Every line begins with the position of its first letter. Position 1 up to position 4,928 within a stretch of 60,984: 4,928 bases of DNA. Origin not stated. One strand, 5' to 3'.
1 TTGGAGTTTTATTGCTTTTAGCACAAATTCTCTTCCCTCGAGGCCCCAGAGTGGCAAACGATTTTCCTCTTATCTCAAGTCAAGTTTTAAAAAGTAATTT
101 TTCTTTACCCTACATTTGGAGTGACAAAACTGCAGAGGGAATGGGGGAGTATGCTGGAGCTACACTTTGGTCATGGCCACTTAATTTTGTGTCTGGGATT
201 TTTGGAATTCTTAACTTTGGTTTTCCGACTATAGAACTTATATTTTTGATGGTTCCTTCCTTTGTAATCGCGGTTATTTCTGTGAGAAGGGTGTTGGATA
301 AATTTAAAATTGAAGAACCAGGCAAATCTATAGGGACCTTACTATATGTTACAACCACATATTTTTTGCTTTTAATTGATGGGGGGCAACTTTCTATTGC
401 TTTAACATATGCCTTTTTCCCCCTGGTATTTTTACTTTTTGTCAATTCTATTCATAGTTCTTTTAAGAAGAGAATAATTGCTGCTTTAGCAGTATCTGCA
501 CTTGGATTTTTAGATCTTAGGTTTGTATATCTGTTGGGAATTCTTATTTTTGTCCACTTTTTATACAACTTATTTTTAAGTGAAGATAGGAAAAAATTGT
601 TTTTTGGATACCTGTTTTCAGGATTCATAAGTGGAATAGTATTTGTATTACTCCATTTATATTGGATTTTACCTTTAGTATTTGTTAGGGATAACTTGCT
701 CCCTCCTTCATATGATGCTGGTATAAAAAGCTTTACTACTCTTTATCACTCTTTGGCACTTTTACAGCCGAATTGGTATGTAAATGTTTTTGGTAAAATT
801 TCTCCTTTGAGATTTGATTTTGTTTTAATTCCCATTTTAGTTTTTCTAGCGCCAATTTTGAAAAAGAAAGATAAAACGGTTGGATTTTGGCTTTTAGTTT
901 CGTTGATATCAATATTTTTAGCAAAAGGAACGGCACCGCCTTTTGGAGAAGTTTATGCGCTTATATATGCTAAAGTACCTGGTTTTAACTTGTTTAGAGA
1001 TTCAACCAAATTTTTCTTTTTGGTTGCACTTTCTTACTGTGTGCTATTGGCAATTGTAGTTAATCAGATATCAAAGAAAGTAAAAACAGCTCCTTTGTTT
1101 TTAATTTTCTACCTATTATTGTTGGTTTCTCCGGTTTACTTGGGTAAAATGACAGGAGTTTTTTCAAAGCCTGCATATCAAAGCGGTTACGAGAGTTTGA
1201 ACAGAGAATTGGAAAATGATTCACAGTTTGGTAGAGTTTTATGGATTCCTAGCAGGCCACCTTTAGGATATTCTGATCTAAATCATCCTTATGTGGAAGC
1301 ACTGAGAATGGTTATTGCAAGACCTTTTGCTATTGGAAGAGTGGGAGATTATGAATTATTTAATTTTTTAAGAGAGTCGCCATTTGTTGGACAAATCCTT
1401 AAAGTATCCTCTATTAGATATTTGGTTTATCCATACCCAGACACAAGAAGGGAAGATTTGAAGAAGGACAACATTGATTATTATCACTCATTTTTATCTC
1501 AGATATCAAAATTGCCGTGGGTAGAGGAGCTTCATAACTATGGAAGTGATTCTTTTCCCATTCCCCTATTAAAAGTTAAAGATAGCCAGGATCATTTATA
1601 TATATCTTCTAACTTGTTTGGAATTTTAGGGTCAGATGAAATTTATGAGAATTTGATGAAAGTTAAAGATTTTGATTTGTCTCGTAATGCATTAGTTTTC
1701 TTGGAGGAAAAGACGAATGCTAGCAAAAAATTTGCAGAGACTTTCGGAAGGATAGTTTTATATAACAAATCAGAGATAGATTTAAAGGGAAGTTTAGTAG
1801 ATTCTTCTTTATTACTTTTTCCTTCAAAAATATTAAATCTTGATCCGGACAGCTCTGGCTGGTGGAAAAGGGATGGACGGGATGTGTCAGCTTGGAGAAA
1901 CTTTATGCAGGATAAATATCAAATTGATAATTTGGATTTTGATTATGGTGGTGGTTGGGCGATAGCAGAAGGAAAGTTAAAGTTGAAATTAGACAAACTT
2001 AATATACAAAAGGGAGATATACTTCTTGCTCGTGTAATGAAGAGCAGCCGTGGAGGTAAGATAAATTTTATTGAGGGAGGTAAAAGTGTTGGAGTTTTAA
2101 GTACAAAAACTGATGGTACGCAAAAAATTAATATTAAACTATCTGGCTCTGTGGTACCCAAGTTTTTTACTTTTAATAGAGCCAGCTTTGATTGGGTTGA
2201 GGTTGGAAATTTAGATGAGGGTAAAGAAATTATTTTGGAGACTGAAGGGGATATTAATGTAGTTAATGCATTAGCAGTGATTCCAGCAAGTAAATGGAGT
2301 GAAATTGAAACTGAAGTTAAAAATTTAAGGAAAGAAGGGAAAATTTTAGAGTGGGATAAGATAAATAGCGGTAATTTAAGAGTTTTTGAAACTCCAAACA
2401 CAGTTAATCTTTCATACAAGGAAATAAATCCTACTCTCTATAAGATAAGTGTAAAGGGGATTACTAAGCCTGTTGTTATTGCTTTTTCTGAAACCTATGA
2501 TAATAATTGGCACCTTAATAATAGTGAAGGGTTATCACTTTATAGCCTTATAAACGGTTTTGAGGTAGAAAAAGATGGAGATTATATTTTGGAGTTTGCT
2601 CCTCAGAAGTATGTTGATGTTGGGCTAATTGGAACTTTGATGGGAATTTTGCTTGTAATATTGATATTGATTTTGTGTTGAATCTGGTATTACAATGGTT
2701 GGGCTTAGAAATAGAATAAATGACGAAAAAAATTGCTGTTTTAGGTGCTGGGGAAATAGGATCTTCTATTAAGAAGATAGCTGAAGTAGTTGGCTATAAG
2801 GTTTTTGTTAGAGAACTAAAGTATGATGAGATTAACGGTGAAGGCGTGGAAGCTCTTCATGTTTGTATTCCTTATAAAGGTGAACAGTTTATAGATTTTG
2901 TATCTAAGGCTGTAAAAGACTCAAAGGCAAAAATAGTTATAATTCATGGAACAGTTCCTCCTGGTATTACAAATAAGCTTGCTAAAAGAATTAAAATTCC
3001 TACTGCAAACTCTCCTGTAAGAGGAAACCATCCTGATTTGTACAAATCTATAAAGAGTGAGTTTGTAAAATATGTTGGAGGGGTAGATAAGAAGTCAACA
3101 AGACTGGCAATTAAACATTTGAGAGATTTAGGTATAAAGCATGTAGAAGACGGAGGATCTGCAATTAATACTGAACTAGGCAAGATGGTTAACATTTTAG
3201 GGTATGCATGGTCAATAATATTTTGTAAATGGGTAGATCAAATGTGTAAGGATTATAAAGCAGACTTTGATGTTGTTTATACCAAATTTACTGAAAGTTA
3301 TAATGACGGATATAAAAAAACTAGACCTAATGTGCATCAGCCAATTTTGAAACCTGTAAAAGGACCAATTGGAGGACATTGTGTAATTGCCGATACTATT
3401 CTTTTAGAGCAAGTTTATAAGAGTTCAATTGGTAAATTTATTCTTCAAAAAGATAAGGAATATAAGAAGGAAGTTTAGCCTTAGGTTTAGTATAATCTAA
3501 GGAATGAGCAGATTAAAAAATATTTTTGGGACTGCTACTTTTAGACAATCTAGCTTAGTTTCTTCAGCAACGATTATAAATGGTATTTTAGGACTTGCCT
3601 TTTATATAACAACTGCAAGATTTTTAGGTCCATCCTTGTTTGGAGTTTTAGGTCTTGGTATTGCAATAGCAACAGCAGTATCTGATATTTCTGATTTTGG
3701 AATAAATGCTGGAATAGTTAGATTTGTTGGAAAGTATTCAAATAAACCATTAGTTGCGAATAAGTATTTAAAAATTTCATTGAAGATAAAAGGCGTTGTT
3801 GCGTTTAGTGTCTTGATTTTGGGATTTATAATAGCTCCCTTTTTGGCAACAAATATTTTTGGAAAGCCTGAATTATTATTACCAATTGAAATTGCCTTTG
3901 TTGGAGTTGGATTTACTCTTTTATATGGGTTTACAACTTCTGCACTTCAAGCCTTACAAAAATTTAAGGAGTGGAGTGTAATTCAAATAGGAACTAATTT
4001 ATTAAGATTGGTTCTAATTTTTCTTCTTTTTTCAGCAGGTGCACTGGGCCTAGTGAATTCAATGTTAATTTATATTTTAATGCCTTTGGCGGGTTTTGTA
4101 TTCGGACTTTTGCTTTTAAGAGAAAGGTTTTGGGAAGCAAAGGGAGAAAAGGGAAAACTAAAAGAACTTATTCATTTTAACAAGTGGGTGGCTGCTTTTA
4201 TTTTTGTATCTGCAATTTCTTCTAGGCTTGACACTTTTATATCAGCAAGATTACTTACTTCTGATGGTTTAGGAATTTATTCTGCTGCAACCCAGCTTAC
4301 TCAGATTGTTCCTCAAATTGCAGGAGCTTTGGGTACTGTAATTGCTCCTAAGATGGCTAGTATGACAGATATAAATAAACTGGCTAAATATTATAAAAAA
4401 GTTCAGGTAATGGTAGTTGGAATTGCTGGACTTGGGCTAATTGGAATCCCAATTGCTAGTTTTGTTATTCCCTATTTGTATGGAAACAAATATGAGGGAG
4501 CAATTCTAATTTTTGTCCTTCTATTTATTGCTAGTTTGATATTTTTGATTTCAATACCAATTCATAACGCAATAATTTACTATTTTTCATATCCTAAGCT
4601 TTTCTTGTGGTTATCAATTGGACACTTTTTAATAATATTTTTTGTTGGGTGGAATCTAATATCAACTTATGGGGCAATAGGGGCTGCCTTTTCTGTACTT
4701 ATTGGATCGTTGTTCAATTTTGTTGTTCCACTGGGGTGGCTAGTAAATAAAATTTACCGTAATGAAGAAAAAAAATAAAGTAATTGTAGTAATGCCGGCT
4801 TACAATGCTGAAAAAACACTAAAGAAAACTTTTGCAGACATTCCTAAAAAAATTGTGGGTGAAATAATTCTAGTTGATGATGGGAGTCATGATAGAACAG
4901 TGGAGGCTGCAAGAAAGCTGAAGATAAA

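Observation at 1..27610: ~25-kb single-strand glycan-assembly operon: Wzx/Wzy-type pathway plus an extracytoplasmic GT-C stage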

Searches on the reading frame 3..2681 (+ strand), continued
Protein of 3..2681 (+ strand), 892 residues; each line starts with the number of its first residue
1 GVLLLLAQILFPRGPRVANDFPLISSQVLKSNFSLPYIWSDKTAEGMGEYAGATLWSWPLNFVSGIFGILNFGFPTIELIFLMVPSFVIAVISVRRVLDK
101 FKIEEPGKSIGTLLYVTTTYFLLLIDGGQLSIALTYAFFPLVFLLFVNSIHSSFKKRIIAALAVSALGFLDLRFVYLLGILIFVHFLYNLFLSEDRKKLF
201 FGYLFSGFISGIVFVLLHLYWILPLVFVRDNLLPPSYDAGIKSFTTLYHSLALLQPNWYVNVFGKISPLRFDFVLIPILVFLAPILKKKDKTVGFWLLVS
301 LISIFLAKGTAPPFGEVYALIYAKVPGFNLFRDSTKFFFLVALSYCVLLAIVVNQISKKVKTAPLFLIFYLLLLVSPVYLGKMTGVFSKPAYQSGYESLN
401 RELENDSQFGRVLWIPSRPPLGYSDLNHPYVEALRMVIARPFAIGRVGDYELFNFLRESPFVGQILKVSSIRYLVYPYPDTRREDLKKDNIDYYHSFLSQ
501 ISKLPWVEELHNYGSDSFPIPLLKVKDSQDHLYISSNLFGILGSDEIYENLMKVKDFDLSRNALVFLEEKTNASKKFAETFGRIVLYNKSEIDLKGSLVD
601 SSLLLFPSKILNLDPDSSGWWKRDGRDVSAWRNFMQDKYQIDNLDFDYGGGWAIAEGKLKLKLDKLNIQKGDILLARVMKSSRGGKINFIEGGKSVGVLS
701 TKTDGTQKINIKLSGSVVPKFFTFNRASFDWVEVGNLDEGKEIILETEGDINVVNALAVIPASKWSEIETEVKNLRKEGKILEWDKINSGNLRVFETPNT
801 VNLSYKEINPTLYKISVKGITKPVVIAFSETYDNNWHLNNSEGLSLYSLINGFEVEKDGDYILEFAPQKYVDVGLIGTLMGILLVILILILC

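Call 37: fold_search(model_id=the predicted structure, library=pdb)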
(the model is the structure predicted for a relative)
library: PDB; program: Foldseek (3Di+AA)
matches with E <= 10: 828; with E <= 0.001: 6
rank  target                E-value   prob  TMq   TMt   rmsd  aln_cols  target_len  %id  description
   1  6w98_A                1.4e-11  1.00  0.50  0.36  16.2      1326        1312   11  Single-Particle Cryo-EM Structure of Arabinofuranosyltransferase AftD from Mycobacteria (released 2020-05-13)
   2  6wby                  1.8e-10  1.00  0.50  0.38  15.5      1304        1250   10  Single-Particle Cryo-EM Structure of Arabinofuranosyltransferase AftD from Mycobacteria, Mutant R1389S Class 2 (released 2020-05-13)
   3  6wbx                  4.4e-10  1.00  0.47  0.35  18.1      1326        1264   10  Single-Particle Cryo-EM Structure of Arabinofuranosyltransferase AftD from Mycobacteria, Mutant R1389S Class 1 (released 2020-05-13)
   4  3wak                  1.7e-04  1.00  0.32  0.33  21.7      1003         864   11  Crystal structure of the Archaeoglobus fulgidus oligosaccharyltransferase (O29867_ARCFU) in the apo form (released 2013-10-30)
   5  7oci_F                2.2e-04  1.00  0.36  0.48  11.0       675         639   13  Cryo-EM structure of yeast Ost6p containing oligosaccharyltransferase complex (released 2022-02-16)
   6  8agc_A                6.7e-04  1.00  0.35  0.43  15.5       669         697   12  Structure of yeast oligosaccharylransferase complex with lipid-linked oligosaccharide and non-acceptor peptide bound (released 2022-12-07)
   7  8w7n                  1.5e-03  0.80  0.09  0.08  28.8       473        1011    7  Crystal structure of the in-cell Cry1Aa purified from Bacillus thuringiensis (released 2024-03-06)
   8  8j3x_A                2.4e-03  1.00  0.08  0.17   9.6       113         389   18  Crystal structure of CBM6E from Saccharophagus degradans (released 2024-04-24)
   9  8b6l_I                3.8e-03  1.00  0.25  0.31  17.9       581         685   12  Subtomogram average of the human Sec61-TRAP-OSTA-translocon (released 2022-12-07)
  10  9n9j_I                4.0e-03  1.00  0.32  0.39  16.5       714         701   11  Structure of a GRP94 folding intermediate engaged with a CCDC134- and FKBP11-bound secretory translocon (released 2025-11-19)
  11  5ezm                  5.4e-03  1.00  0.26  0.39  17.6       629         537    8  Crystal Structure of ArnT from Cupriavidus metallidurans in the apo state (released 2016-02-17)
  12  8j3x_B                6.4e-03  1.00  0.07  0.16   9.6       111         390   17  Crystal structure of CBM6E from Saccharophagus degradans (released 2024-04-24)
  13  8j3y_A                1.3e-02  1.00  0.08  0.17   9.6       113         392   18  Crystal structure of CBM6E E168Q in complex with oligosaccharides (released 2024-04-24)
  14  9qxq                  1.3e-02  0.82  0.08  0.07  21.6       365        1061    9  native structure of full-length pesticidal protein Cry1Ca18 at pH9, from crystals formed in vivo (released 2026-02-11)
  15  6lfp                  1.5e-02  0.98  0.10  0.14  14.8       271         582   10  Cry3Aa protein for enzyme entrapment (released 2020-10-14)
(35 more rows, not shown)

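Call 75: search_protein_families(library=pfam, proteins=[L002:9518-9844:+, L003:9687-10004:+, L002:9841-10008:+, L003:18547-19635:+, L003:6317-9694:+, L003:3-1538:+, L003:20977-22329:+, L002:14459-15223:+], max_evalue=0.05)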
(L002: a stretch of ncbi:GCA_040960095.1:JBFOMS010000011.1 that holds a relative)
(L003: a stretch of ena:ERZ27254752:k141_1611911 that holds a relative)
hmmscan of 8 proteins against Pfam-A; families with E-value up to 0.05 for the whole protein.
L002:9518-9844:+ (108 aa): 0 families

L003:9687-10004:+ (105 aa): 1 family
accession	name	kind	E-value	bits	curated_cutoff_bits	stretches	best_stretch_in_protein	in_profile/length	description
PF12650.12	DUF3784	-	0.0088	16.7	28.1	1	57-100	42-87/94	Domain of unknown function (DUF3784)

L002:9841-10008:+ (55 aa): 0 families

L003:18547-19635:+ (362 aa): 0 families

L003:6317-9694:+ (1125 aa): 1 family
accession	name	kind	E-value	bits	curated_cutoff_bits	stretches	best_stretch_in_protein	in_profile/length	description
PF02018.23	CBM_4_9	-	0.026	15.4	25.9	1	894-960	64-132/136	Carbohydrate binding domain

L003:3-1538:+ (511 aa): 0 families

L003:20977-22329:+ (450 aa): 1 family
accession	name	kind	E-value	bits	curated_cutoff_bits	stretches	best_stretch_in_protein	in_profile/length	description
PF09594.16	GT87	-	5.9e-05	23.4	25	1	75-271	22-230/237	Glycosyltransferase family 87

L002:14459-15223:+ (254 aa): 0 families

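Call 87: search_protein_representatives(alignment_id=A1)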
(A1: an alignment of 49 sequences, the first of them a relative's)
Query: 49 sequences, 919 profile positions. Proteins with E-value up to 0.001 (for the whole library): 8789; up to 1e-10: 4983; up to 1e-30: 1778. The best 150 are listed.
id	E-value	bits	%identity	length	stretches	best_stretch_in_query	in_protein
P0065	0.0e+00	1319.3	-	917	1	5-918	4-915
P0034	0.0e+00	1275.0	-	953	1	7-916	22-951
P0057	0.0e+00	1271.8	-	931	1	5-913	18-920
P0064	0.0e+00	1271.5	-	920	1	6-917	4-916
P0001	0.0e+00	1270.0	-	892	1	13-913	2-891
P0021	0.0e+00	1245.3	-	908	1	2-916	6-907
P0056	0.0e+00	1242.6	-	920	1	4-916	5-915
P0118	0.0e+00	1239.8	-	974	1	5-917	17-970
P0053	0.0e+00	1235.4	-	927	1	3-916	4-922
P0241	0.0e+00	1153.9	-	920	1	27-917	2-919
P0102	0.0e+00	1141.7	-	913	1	1-915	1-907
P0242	0.0e+00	1140.5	-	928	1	7-915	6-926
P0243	0.0e+00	1129.1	-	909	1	1-916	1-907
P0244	0.0e+00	1128.5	-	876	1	6-911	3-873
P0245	0.0e+00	1128.4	-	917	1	9-915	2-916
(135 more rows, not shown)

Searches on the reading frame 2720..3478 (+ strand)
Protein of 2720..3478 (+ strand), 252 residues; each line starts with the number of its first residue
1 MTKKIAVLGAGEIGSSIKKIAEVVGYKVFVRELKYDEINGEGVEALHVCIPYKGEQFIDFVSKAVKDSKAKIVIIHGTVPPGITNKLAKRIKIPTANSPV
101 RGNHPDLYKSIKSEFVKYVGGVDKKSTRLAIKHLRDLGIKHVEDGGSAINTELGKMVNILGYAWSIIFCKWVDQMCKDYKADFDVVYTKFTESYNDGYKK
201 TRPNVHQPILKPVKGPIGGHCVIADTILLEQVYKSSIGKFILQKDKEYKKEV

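Call 6: search_protein_families(library=pfam, proteins=[window:2720-3478:+], max_evalue=0.01)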
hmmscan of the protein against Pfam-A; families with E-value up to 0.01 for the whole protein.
window:2720-3478:+ (252 aa): 1 family
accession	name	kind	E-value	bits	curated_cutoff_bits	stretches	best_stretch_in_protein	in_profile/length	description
PF02826.25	2-Hacid_dh_C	-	0.0085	15.9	25.1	0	3-35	37-69/178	D-isomer specific 2-hydroxyacid dehydrogenase, NAD binding domain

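Call 9: search_protein_families(library=ncbifam, proteins=[window:2720-3478:+], max_evalue=0.01)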
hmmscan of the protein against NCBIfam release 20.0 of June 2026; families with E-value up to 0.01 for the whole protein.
window:2720-3478:+ (252 aa): 4 families
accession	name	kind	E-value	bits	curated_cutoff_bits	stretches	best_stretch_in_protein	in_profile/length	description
TIGR03026.1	NDP-sugDHase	subfamily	1.3e-05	24.2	189.8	1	58-235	103-278/413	nucleotide sugar dehydrogenase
NF004474.0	PRK05808.1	subfamily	0.00067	19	408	1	3-39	4-40/283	3-hydroxybutyryl-CoA dehydrogenase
NF005715.0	PRK07530.1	equivalog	0.0021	17.5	420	1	2-39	4-41/292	3-hydroxybutyryl-CoA dehydrogenase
NF040825.1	UDPMaNacDH_Arch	equivalog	0.0041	16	750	0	33-137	68-187/418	UDP-N-acetyl-D-mannosamine dehydrogenase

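Call 14: find_encoding_contigs(protein=window:2720-3478:+, flank=10000, max_places=6)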
Protein window:2720-3478:+ (252 aa): 1 contig read that carries it; 1 place shown.
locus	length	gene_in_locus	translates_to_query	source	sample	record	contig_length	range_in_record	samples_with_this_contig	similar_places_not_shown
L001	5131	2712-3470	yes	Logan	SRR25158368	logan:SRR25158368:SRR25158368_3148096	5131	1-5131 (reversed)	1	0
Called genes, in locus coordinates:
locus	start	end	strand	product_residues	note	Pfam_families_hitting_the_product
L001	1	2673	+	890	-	?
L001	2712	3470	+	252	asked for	-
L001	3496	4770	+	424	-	PF01943:Polysacc_synt, PF13440:Polysacc_synt_3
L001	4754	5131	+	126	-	?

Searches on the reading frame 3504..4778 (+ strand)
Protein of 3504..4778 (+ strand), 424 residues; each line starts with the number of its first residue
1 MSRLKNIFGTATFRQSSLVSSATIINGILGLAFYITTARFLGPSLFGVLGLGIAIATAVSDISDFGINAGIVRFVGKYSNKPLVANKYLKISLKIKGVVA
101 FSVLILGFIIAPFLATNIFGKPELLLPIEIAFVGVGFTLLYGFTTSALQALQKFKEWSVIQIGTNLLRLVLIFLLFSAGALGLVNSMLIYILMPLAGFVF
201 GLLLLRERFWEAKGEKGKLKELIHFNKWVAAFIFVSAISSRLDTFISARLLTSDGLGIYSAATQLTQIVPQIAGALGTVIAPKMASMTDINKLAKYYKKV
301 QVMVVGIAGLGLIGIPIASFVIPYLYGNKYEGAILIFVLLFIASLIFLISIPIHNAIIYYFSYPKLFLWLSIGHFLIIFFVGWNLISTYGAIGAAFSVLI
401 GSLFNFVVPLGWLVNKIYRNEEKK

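Call 6: search_protein_families(library=pfam, proteins=[window:3504-4778:+], max_evalue=0.01)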
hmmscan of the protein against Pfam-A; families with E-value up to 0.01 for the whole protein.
window:3504-4778:+ (424 aa): 2 families
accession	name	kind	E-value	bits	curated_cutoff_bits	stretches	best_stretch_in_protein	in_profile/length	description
PF01943.22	Polysacc_synt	-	1.3e-27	97.4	28.2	1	17-287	6-273/274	Polysaccharide biosynthesis protein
PF13440.11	Polysacc_synt_3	-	9.8e-22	78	23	1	38-333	3-291/293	Polysaccharide biosynthesis protein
